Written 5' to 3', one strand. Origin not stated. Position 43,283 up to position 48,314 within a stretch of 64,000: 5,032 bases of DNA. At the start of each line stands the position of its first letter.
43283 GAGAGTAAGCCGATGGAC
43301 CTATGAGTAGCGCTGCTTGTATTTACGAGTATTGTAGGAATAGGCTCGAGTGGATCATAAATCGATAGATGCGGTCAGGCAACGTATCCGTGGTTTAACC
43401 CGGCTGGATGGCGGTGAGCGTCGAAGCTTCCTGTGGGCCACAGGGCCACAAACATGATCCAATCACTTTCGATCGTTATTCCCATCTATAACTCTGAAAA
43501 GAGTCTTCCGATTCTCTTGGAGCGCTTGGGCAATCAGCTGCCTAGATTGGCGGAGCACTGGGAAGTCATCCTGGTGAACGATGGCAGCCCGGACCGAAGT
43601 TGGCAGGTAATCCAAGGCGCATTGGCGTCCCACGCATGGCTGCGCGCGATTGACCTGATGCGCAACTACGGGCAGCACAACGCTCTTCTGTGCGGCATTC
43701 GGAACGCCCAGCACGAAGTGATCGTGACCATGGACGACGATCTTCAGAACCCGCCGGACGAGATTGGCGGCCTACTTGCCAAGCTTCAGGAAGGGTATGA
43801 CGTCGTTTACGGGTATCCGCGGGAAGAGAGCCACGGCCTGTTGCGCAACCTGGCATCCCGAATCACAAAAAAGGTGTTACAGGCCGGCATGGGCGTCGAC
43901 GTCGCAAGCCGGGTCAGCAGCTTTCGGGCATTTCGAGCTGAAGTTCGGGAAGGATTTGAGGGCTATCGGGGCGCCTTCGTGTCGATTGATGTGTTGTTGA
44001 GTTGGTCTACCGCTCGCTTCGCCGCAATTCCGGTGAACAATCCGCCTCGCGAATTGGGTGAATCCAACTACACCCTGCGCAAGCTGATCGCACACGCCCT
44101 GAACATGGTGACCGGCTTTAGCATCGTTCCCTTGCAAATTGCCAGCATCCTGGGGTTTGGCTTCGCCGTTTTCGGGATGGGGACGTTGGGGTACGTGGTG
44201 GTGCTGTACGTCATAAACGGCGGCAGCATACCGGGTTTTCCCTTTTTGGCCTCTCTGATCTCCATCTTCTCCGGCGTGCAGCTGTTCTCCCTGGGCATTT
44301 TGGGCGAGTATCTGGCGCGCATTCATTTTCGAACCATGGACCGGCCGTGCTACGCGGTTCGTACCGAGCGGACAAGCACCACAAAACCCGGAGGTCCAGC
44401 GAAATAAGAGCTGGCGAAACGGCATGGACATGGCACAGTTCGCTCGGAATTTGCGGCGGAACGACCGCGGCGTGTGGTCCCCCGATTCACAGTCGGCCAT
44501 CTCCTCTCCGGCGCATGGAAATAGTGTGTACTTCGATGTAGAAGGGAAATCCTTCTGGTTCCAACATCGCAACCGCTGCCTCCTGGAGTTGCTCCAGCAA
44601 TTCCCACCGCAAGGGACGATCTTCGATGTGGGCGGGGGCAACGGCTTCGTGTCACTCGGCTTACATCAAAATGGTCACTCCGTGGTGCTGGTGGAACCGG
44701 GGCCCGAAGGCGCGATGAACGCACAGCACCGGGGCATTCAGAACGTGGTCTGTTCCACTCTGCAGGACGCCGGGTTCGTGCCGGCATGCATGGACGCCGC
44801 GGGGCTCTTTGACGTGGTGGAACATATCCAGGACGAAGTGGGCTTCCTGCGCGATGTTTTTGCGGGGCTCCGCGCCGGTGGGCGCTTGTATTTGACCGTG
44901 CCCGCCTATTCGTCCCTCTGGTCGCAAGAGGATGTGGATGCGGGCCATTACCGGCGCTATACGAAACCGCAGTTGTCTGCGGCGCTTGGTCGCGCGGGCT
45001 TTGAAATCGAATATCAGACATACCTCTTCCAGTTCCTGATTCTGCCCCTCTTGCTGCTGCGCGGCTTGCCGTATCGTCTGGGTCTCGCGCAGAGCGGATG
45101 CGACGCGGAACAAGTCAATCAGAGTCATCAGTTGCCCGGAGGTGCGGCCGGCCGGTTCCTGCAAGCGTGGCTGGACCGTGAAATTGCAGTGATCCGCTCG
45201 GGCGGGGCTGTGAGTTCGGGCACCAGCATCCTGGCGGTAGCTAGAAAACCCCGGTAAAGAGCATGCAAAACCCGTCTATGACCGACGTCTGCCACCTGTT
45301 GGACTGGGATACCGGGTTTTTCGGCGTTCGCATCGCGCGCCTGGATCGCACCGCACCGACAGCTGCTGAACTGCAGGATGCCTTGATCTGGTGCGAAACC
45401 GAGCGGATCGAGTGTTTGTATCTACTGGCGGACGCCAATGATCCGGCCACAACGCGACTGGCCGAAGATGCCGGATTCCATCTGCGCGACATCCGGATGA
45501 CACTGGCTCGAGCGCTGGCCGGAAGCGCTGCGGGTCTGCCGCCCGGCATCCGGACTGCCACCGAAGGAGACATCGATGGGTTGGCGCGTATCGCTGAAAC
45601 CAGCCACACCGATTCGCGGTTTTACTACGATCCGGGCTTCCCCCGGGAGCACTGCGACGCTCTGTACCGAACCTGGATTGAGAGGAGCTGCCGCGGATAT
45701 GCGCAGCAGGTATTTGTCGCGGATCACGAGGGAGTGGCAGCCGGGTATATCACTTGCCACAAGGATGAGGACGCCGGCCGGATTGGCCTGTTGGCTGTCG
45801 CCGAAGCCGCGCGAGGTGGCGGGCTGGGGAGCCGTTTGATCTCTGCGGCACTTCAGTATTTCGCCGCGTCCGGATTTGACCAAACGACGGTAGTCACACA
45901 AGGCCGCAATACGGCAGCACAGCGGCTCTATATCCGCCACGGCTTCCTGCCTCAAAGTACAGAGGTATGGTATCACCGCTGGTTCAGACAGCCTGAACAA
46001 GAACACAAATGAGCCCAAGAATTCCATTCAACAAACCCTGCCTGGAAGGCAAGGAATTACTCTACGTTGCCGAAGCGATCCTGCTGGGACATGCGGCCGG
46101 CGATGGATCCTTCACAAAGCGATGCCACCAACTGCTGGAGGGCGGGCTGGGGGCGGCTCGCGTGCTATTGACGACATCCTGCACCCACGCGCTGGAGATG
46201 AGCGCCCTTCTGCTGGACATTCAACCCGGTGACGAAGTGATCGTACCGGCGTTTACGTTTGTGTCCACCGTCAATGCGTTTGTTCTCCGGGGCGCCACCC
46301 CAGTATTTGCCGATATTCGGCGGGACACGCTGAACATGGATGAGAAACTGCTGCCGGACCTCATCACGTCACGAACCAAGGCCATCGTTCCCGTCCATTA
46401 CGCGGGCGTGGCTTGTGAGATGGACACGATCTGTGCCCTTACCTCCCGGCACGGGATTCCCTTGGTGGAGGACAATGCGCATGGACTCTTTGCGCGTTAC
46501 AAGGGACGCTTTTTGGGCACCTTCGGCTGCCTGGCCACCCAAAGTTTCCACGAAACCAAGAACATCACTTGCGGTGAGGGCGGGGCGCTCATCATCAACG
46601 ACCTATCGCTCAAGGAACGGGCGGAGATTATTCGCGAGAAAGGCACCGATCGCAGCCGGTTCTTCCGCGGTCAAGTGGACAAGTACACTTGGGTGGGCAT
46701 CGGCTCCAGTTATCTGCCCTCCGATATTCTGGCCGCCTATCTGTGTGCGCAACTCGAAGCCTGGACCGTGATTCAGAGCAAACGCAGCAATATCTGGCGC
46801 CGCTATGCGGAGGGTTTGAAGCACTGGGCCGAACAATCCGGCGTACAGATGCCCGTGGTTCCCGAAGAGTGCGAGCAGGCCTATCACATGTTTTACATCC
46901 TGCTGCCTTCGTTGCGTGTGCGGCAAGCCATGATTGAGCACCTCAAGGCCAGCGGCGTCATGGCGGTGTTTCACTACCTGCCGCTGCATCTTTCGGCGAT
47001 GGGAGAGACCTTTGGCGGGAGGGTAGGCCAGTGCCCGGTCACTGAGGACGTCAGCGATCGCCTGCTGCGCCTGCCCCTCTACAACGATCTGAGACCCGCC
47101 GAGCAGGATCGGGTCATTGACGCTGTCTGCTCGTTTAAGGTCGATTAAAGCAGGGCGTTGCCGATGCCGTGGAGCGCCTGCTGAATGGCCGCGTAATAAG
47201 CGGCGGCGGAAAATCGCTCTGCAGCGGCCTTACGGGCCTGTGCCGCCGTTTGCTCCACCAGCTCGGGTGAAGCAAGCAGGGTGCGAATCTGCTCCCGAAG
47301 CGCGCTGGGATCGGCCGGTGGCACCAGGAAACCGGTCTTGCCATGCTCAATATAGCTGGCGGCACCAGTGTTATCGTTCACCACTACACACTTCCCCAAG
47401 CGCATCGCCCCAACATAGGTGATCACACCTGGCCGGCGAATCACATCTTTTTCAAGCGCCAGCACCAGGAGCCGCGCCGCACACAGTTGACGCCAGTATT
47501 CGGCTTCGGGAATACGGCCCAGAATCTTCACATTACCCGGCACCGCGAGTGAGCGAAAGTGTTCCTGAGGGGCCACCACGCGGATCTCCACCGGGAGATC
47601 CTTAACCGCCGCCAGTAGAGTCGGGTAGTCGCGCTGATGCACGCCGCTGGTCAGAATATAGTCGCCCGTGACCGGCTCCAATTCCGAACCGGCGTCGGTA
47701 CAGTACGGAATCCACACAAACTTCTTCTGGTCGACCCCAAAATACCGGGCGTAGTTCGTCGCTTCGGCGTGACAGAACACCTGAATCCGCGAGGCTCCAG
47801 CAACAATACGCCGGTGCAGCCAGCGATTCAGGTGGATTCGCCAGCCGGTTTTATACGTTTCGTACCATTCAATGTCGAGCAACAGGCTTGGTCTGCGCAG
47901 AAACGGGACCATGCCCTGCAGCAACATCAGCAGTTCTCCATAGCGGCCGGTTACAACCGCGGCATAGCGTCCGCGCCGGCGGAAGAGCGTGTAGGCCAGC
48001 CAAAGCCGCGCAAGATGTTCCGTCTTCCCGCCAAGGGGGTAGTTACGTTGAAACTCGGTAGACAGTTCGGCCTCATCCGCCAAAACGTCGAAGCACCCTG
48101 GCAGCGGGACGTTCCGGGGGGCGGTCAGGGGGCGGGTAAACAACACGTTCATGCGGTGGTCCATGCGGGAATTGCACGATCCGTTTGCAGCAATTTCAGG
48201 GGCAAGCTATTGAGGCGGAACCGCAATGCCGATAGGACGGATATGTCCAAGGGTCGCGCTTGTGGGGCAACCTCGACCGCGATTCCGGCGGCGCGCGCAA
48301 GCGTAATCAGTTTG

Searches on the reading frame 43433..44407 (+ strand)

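Call 3: search_protein_families(library=pfam, proteins=[window:43433-44407:+], max_evalue=0.01)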
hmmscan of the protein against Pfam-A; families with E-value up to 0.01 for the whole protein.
window:43433-44407:+ (324 aa): 3 families
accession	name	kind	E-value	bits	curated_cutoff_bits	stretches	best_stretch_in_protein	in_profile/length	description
PF00535.33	Glycos_transf_2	-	4.6e-29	101.9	23.3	1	13-171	1-163/168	Glycosyl transferase family 2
PF10111.15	Glyco_tranf_2_2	-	4.9e-06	26.7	27.3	1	13-116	1-104/276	Glycosyltransferase like family 2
PF13506.12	Glyco_transf_21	-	7.9e-05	22.6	21.7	1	83-151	20-86/174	Glycosyl transferase family 21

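Call 4: search_protein_families(library=ncbifam, proteins=[window:43433-44407:+], max_evalue=0.01)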
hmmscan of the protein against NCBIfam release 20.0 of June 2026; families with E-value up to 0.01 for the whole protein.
window:43433-44407:+ (324 aa): 18 families
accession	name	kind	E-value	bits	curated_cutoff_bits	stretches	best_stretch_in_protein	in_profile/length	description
NF007986.1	PRK10714.1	equivalog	1.5e-56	191.7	529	1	7-310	3-309/316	undecaprenyl-phosphate 4-deoxy-4-formamido-L-arabinose transferase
NF047588.1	GlcsyltransPgfSStrep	equivalog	6.2e-46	157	500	1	12-310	3-303/308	glycosyltransferase PgfS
NF041875.1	EPS_EpsD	equivalog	1.5e-15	57.4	370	1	12-125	1-111/325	exopolysaccharide biosynthesis glycosyltransferase EpsD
TIGR03937.1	PgaC_IcaA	equivalog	8.5e-13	48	422.3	1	7-105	42-137/407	poly-beta-1,6-N-acetyl-D-glucosamine synthase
NF038302.1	EPS_HpsE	equivalog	2.2e-11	43.3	300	1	12-104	3-97/307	hormogonium polysaccharide biosynthesis glycosyltransferase HpsE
NF007482.0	PRK10073.1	equivalog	6.2e-11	41.9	423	1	7-103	3-95/334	glycosyltransferase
TIGR04182.1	glyco_TIGR04182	equivalog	3.4e-09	36.5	325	1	13-303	3-291/293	S-layer glycoprotein N-glycosyltransferase AglJ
TIGR03965.1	mycofact_glyco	equivalog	8.4e-08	31.5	280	1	7-118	71-179/467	mycofactocin biosynthesis glycosyltransferase MftF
TIGR04283.1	glyco_like_mftF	equivalog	2e-07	30.8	182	1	12-103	1-82/221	TIGR04283 family arsenosugar biosynthesis glycosyltransferase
TIGR03111.1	glyc2_xrt_Gpos1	hypoth_equivalog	9.2e-07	28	363.95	1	9-117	48-155/439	TIGR03111 family XrtG-associated glycosyltransferase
NF047683.1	TeichurnBiosyTuaG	equivalog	1e-05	25.3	400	1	10-111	6-104/252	teichuronic acid biosynthesis protein TuaG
TIGR04242.1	nodulat_NodC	equivalog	1.6e-05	24.1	550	1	6-120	44-158/395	chitooligosaccharide synthase NodC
NF041391.1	DPhHxTase_Halo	equivalog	1.7e-05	23.9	375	1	45-189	26-167/213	dolichyl-phosphate hexose transferase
NF010496.0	PRK13915.1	equivalog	0.00012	21.3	262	1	9-118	30-142/307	glucosyl-3-phosphoglycerate synthase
NF050050.1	ProtGlycPglI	equivalog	0.00069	19.1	500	1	11-138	3-128/306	GalNAc(5)-diNAcBac-PP-undecaprenol beta-1,3-glucosyltransferase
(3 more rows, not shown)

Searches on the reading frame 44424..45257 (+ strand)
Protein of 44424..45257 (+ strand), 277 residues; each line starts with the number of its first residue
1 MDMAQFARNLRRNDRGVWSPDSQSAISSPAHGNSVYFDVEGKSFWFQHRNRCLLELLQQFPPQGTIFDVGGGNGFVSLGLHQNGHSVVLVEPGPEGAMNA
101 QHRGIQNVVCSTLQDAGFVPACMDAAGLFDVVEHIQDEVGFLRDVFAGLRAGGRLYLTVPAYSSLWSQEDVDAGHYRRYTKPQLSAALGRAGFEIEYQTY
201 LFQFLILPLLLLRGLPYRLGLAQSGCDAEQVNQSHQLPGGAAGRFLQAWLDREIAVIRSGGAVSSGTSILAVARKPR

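Call 3: search_protein_families(library=pfam, proteins=[window:44424-45257:+], max_evalue=0.01)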
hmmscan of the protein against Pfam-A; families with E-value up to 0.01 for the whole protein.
window:44424-45257:+ (277 aa): 4 families
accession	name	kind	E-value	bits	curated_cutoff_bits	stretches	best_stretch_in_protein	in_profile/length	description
PF13489.12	Methyltransf_23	-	1.4e-12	48.1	27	1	53-196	13-162/164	Methyltransferase domain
PF08241.18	Methyltransf_11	-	6.5e-09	36.7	21.2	1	68-157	2-95/95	Methyltransferase domain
PF13649.12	Methyltransf_25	-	0.00019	22.5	27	1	66-153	1-97/97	Methyltransferase domain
PF08242.18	Methyltransf_12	-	0.0054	17.9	30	0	68-155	2-98/98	Methyltransferase domain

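Call 4: search_protein_families(library=ncbifam, proteins=[window:44424-45257:+], max_evalue=0.01)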
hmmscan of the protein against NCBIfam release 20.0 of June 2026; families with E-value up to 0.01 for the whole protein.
window:44424-45257:+ (277 aa): 5 families
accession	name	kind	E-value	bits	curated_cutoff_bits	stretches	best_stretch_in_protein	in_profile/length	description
TIGR01983.1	UbiG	equivalog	7e-05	22.2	102.95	1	64-158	51-152/228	bifunctional 2-polyprenyl-6-hydroxyphenol methylase/3-demethylubiquinol 3-O-methyltransferase UbiG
NF045667.1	MTase_DVU1556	equivalog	0.00055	19.5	155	1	58-196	18-163/213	DVU_1556 family methyltransferase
NF008264.0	PRK11036.1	equivalog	0.0012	18.3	366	1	55-159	36-149/261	tRNA uridine 5-oxyacetic acid(34) methyltransferase CmoM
NF011530.0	PRK14968.1-4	equivalog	0.0016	17.8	243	1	62-112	39-90/202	putative methyltransferase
NF011527.0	PRK14968.1-1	equivalog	0.0025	17.5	242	0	61-113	33-86/192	putative methyltransferase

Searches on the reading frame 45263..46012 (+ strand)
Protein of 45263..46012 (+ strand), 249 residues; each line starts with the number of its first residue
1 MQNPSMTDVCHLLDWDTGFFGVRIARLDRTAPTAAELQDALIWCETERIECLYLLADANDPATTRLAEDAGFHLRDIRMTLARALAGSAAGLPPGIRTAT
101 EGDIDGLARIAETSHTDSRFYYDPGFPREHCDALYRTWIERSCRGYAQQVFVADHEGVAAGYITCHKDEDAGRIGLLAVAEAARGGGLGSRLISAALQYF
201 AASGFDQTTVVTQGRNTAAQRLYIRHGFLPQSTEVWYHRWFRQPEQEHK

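Call 3: search_protein_families(library=pfam, proteins=[window:45263-46012:+], max_evalue=0.01)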
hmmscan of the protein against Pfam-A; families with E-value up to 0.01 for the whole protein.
window:45263-46012:+ (249 aa): 6 families
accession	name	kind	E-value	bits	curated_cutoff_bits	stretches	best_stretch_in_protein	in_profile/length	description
PF00583.31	Acetyltransf_1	-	6e-17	62.4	20.7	1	124-228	10-116/116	Acetyltransferase (GNAT) family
PF13508.13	Acetyltransf_7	-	3.8e-13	50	27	1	148-228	3-82/84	Acetyltransferase (GNAT) domain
PF13673.13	Acetyltransf_10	-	1.9e-10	41.2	23.6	1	139-232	22-111/128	Acetyltransferase (GNAT) domain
PF13302.13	Acetyltransf_3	-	3.5e-10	41.2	25.4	1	96-228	4-137/138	Acetyltransferase (GNAT) domain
PF08445.16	FR47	-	5.1e-08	33.2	22.1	1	169-236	19-85/86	FR47-like protein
PF14542.12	Acetyltransf_CG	-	0.0067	17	30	0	157-205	9-58/80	GCN5-related N-acetyl-transferase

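Call 4: search_protein_families(library=ncbifam, proteins=[window:45263-46012:+], max_evalue=0.01)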
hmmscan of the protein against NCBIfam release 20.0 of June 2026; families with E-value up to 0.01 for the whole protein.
window:45263-46012:+ (249 aa): 14 families
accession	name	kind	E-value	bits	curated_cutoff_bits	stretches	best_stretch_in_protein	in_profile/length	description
NF008212.0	PRK10975.1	equivalog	1e-31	110.5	219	1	10-239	7-231/232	dTDP-4-amino-4,6-dideoxy-D-galactose acyltransferase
TIGR02382.1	wecD_rffC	equivalog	7.5e-23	81.1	195.1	1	68-239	17-191/191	dTDP-4-amino-4,6-dideoxy-D-galactose acyltransferase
TIGR01575.1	rimI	equivalog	6e-11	42.6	86.4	1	135-231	19-115/132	ribosomal protein S18-alanine N-acetyltransferase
TIGR03448.1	mycothiol_MshD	equivalog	1e-07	31.6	163.1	1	163-237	218-294/294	mycothiol synthase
NF002959.0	PRK03624.1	equivalog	1.1e-06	28.4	124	1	139-232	40-133/147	GNAT family acetyltransferase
NF049894.1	CG3035_N_ac_Glu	equivalog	2.5e-06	26.9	280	1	156-231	216-292/300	N-acetylglutamate synthase, CG3035 family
NF040501.1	resist_ArsN2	equivalog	0.00055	19.6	125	1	148-230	24-103/133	arsenic resistance N-acetyltransferase ArsN2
TIGR02406.1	ectoine_EctA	equivalog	0.0014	18.7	120.6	1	143-225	34-120/157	diaminobutyrate acetyltransferase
NF000359.1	sat3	exception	0.0016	18.5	360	1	147-232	70-156/180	streptothricin N-acetyltransferase Sat3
NF007644.0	PRK10314.1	equivalog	0.0017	18.2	171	1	162-235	65-135/153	GNAT family N-acetyltransferase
NF040503.1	resist_ArsN1a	equivalog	0.0018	18.1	170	1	178-228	83-133/159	arsinothricin resistance N-acetyltransferase ArsN1 family A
NF007530.0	PRK10146.1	equivalog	0.0024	18.2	142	1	166-228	71-133/144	aminoalkylphosphonate N-acetyltransferase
NF040502.1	PPT_acetyltrans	equivalog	0.006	16.3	300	1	93-231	7-145/183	phosphinothricin N-acetyltransferase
TIGR03103.1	trio_acet_GNAT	equivalog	0.0073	14.9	569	0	173-228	157-212/547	N-acetylglutaminylglutamine synthetase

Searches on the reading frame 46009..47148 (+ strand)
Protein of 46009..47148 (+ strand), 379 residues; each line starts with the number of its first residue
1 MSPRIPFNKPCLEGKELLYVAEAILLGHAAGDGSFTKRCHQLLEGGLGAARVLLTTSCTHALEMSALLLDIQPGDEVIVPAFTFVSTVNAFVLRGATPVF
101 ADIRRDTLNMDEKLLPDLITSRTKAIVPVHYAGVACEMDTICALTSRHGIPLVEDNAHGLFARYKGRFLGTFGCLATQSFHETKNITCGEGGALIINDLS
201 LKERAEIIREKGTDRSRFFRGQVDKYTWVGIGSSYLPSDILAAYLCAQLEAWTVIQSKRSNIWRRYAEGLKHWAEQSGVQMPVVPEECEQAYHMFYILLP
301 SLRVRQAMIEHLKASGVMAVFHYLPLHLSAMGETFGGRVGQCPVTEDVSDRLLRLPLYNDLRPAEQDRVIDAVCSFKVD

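Call 3: search_protein_families(library=pfam, proteins=[window:46009-47148:+], max_evalue=0.01)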
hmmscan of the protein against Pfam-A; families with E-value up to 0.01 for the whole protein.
window:46009-47148:+ (379 aa): 3 families
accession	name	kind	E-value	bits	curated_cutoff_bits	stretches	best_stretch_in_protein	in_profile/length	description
PF01041.23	DegT_DnrJ_EryC1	-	4.9e-88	296.2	19.8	1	17-373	8-359/360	DegT/DnrJ/EryC1/StrS aminotransferase family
PF00155.27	Aminotran_1_2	-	4.7e-08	33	19.7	1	49-164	65-194/361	Aminotransferase class I and II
PF01276.26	OKR_DC_1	-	0.0064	15.7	27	0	48-165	80-213/417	Orn/Lys/Arg decarboxylase, major domain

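Call 4: search_protein_families(library=ncbifam, proteins=[window:46009-47148:+], max_evalue=0.01)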
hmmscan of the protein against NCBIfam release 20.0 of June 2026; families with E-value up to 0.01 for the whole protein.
window:46009-47148:+ (379 aa): 23 families
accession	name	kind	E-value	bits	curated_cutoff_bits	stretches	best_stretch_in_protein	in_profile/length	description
NF008687.0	PRK11706.1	equivalog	8.9e-170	564.4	375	1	4-376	1-373/375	dTDP-4-amino-4,6-dideoxygalactose transaminase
TIGR02379.1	ECA_wecE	subfamily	1.6e-159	530.7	434.85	1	5-376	2-374/376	dTDP-4-amino-4,6-dideoxy-D-glucose transaminase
NF008658.2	PRK11658.1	equivalog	9.5e-65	218.7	631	1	4-374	4-374/379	UDP-4-amino-4-deoxy-L-arabinose aminotransferase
TIGR03588.1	PseC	equivalog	2.8e-63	214.1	423.5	1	5-374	2-377/380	UDP-4-amino-4,6-dideoxy-N-acetyl-beta-L-altrosamine transaminase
TIGR04181.1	NHT_00031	hypoth_equivalog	4.9e-54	183.6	420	1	5-356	1-357/359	LegC family aminotransferase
NF011936.0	PRK15407.1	equivalog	1.3e-39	136.2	423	2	33-214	64-253/440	lipopolysaccharide biosynthesis protein RfbH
TIGR04427.1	PLP_DesI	equivalog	2.5e-35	122.3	650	1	45-371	63-377/390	dTDP-4-dehydro-6-deoxyglucose aminotransferase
NF005817.0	PRK07683.1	equivalog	1.2e-07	30.8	575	1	51-135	91-177/387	aminotransferase A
NF041364.1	GntC_guanitoxin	equivalog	2e-07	30.3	415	1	49-156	60-174/356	guanitoxin biosynthesis PLP-dependent (S)-gamma-hydroxy-L-arginine cyclodehydratase GntC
NF005732.0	PRK07550.1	equivalog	6.4e-07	28.8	366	1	34-164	78-214/389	aminotransferase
NF006488.0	PRK08912.1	equivalog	1.3e-05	24.3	498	1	50-135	88-175/387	aminotransferase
TIGR03947.1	viomycin_VioD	equivalog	3.6e-05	22.8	390.9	1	49-158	69-184/359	capreomycidine synthase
NF004770.0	PRK06108.1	subfamily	4e-05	22.6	422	1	47-161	94-215/396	pyridoxal phosphate-dependent aminotransferase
NF004975.0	PRK06348.1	equivalog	4.3e-05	22.7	549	1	50-127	90-167/384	pyridoxal phosphate-dependent aminotransferase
NF005816.0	PRK07682.1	equivalog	0.0001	21.1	620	1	51-127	92-168/390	aminotransferase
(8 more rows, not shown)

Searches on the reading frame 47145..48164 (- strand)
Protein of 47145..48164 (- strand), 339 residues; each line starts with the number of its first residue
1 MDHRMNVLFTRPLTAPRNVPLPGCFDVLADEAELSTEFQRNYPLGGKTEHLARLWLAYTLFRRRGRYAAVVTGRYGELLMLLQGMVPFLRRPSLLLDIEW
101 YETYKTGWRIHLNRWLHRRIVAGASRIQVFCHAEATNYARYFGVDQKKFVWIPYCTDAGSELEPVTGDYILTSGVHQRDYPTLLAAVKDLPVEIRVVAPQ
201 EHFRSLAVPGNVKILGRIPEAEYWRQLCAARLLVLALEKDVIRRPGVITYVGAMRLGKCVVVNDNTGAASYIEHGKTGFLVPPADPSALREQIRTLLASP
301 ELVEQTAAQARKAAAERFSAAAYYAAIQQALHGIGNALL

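Call 3: search_protein_families(library=pfam, proteins=[window:47145-48164:-], max_evalue=0.01)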
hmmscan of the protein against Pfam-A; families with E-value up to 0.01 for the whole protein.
window:47145-48164:- (339 aa): 4 families
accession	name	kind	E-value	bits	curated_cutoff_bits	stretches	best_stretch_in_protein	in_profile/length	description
PF00534.26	Glycos_transf_1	-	4.8e-14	52.7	26.4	1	203-312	66-171/172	Glycosyl transferases group 1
PF13692.12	Glyco_trans_1_4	-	1.9e-12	48.1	27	1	191-298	33-141/142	Glycosyl transferases group 1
PF13524.12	Glyco_trans_1_2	-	4.7e-06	27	25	1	183-325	5-140/144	Glycosyl transferase-like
PF13579.12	Glyco_trans_4_4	-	0.00012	22.9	29.7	1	50-154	56-157/158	Glycosyl transferase 4-like domain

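Call 4: search_protein_families(library=ncbifam, proteins=[window:47145-48164:-], max_evalue=0.01)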
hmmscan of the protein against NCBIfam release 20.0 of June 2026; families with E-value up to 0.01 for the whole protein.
window:47145-48164:- (339 aa): 14 families
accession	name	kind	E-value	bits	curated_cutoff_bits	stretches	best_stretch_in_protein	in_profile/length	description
NF041876.1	EPS_EpsE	equivalog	3.4e-17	62.8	400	1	201-321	267-383/389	exopolysaccharide biosynthesis GT4 family glycosyltransferase EpsE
NF038229.1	Glyco4_Geo_Pelo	equivalog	1.9e-08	33.7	400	1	250-328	254-330/338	GPMC system family 4 glycosyltransferase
TIGR04063.1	stp3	hypoth_equivalog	4.4e-08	32.4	442.05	1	204-317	264-378/397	TIGR04063 family PEP-CTERM/XrtA system glycosyltransferase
TIGR03999.1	thiol_BshA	equivalog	5e-08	32.2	273.7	1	200-322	245-361/375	N-acetyl-alpha-D-glucosaminyl L-malate synthase BshA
TIGR03088.1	stp2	hypoth_equivalog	1.6e-07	30.7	409.05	1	249-325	288-364/374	TIGR03088 family PEP-CTERM/XrtA system glycosyltransferase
TIGR02149.1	glgA_Coryne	subfamily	0.00046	19.4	302.4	1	245-321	295-377/391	glycogen synthase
NF038295.1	EPS_HpsP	equivalog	0.00046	19.3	550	0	250-323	304-376/388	hormogonium polysaccharide biosynthesis glycosyltransferase HpsP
NF012028.0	PRK15484.1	subfamily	0.00053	19.2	618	1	243-320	287-364/380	lipopolysaccharide N-acetylglucosaminyltransferase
NF053787.1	GlcN_PG_synth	equivalog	0.00079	18.4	480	1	178-325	210-350/361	N-acetylglucosaminyl phosphatidylglycerol synthase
NF046085.1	XrtY_assoc_Gly1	equivalog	0.0016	17.3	400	1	204-322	259-372/387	XrtY-associated glycosyltransferase XYAG1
NF007640.0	PRK10307.1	subfamily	0.0038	16.2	276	1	257-333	330-406/411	WcaI family glycosyltransferase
NF047880.1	glyco_SdgA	exception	0.0041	15.7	800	1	253-324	409-480/488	serine-aspartate repeat adhesin O-glycosyltransferase SdgA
TIGR03449.1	mycothiol_MshA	equivalog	0.0054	15.7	462.5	1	253-326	323-395/406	D-inositol-3-phosphate glycosyltransferase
TIGR03087.1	stp1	hypoth_equivalog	0.0077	15.4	316.65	1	180-332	250-395/397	TIGR03087 family PEP-CTERM/XrtA system glycosyltransferase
